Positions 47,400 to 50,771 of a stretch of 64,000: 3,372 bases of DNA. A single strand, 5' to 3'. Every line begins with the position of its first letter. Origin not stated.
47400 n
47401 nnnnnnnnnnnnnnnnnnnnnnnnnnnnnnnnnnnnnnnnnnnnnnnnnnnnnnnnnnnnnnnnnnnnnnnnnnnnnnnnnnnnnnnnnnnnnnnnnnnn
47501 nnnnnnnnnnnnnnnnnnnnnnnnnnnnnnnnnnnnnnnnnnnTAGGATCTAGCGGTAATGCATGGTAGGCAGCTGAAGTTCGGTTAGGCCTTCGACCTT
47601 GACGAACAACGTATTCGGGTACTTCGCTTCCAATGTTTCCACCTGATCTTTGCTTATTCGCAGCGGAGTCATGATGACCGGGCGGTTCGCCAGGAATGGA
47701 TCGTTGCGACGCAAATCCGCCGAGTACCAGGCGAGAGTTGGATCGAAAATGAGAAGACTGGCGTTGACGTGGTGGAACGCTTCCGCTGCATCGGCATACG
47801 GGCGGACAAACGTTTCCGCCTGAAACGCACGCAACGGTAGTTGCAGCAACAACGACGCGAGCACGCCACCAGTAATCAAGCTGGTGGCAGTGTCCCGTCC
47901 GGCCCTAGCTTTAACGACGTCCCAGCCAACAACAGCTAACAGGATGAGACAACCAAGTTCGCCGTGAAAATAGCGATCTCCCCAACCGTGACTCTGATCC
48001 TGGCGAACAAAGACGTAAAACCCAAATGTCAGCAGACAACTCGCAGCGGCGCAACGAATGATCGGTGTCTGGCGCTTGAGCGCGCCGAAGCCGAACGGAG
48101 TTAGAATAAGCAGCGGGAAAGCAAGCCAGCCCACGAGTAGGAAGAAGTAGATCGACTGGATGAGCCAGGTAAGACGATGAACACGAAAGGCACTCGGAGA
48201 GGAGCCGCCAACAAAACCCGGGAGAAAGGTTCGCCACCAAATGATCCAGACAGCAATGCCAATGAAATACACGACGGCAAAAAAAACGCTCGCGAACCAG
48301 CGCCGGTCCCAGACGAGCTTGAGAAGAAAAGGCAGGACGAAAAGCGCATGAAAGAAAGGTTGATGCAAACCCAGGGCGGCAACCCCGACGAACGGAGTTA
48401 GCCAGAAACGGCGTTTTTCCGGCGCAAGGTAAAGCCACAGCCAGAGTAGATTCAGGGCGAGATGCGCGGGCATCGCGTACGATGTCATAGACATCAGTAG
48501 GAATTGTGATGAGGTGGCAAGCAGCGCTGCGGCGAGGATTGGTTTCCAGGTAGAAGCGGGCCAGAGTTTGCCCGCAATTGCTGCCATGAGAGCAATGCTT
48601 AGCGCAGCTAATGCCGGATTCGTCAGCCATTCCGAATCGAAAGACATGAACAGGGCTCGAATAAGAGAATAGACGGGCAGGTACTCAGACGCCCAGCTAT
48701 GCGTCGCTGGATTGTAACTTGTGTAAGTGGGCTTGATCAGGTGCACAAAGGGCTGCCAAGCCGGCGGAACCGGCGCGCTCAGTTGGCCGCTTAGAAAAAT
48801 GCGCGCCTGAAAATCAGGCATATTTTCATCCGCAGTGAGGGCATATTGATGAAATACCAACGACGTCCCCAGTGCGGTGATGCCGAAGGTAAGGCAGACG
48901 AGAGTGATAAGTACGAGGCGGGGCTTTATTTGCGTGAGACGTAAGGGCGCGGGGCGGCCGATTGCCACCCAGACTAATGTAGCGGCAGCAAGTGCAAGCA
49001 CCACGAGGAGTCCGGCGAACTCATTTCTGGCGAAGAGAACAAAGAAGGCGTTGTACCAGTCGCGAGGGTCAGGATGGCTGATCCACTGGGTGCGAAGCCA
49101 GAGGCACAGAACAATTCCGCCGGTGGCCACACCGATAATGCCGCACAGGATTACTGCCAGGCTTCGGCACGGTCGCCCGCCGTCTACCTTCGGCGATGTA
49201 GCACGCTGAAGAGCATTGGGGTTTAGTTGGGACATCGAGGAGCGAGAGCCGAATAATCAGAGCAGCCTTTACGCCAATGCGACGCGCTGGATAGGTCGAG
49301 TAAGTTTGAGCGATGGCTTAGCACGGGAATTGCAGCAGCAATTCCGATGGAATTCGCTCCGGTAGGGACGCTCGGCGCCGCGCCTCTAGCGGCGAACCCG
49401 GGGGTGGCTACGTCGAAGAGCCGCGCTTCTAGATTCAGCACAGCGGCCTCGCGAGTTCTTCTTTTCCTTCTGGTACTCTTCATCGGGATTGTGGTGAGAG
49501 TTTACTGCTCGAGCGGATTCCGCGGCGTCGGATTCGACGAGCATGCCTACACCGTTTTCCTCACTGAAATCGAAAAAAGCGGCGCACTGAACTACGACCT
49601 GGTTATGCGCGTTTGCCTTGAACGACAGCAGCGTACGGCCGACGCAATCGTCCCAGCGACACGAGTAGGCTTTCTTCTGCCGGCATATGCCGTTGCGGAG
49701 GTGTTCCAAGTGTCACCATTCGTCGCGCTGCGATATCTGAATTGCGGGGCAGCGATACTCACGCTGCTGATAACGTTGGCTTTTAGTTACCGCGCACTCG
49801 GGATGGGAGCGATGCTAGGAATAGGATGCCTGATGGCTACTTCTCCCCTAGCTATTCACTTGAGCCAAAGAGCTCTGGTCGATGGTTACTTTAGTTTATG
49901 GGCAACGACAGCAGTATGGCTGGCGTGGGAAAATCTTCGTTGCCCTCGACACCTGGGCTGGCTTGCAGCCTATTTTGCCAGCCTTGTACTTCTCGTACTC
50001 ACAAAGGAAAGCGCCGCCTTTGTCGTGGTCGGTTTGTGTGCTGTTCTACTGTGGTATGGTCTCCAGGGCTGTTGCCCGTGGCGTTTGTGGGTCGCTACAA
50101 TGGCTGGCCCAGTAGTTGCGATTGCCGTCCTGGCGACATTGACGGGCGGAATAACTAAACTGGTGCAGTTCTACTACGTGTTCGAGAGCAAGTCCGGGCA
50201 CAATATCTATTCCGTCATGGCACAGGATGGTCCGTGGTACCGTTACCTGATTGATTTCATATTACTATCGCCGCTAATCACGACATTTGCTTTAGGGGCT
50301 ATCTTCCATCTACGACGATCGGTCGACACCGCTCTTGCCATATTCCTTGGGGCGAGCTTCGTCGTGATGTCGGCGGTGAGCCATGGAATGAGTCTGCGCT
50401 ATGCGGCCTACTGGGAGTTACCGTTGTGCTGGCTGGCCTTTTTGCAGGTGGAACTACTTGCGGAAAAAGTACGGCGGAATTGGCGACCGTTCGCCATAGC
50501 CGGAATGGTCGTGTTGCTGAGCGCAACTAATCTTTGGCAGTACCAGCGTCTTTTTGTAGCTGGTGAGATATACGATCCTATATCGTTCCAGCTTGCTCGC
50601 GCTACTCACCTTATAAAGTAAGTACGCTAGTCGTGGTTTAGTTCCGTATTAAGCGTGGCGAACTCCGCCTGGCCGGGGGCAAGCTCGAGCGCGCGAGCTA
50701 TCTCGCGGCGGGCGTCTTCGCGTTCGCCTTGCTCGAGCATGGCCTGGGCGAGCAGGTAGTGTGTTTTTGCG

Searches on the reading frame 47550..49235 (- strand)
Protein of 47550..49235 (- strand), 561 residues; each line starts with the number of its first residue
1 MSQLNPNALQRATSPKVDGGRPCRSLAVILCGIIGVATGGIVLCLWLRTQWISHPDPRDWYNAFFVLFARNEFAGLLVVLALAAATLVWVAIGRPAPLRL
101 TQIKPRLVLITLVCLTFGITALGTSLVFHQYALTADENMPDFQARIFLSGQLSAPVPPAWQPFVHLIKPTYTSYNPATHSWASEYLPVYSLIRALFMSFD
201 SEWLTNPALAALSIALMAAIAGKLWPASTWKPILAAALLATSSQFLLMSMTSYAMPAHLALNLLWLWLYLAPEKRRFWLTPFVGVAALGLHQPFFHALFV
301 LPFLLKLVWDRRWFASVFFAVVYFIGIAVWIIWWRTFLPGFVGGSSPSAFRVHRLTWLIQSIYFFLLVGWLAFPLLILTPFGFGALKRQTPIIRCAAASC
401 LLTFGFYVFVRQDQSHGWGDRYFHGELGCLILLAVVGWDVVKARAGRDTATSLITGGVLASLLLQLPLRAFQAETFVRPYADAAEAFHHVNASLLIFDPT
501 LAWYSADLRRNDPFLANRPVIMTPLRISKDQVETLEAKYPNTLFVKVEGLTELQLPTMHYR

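Call 6: search_protein_families(library=pfam, proteins=[window:47550-49235:-], max_evalue=0.001)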
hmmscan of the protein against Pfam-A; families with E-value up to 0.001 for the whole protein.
window:47550-49235:- (561 aa): 0 families

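Call 7: search_protein_families(library=pfam, proteins=[window:47550-49235:-], max_evalue=0.1)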
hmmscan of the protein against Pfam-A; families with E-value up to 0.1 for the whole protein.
window:47550-49235:- (561 aa): 0 families

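Call 32: search_protein_families(library=ncbifam, proteins=[window:47550-49235:-], max_evalue=0.001)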
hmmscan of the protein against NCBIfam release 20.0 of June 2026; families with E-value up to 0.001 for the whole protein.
window:47550-49235:- (561 aa): 1 family
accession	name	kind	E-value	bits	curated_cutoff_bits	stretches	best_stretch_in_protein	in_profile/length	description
NF047440.1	LA3751_2_3_fam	subfamily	0.00013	20.9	200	1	178-497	74-413/460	LA_3751/LA_3752 family putative glycosyltransferase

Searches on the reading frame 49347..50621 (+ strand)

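Call 6: search_protein_families(library=pfam, proteins=[window:49347-50621:+], max_evalue=0.001)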
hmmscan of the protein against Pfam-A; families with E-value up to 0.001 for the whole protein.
window:49347-50621:+ (424 aa): 0 families

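Call 7: search_protein_families(library=pfam, proteins=[window:49347-50621:+], max_evalue=0.1)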
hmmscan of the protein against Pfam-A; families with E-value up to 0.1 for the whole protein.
window:49347-50621:+ (424 aa): 2 families
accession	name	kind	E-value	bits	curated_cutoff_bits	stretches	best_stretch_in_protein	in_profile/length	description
PF04932.20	Wzy_C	-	0.013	15.7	31.7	1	208-266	2-61/149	O-Antigen ligase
PF05545.16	FixQ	-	0.018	15.4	29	1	34-68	11-43/49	Cbb3-type cytochrome oxidase component FixQ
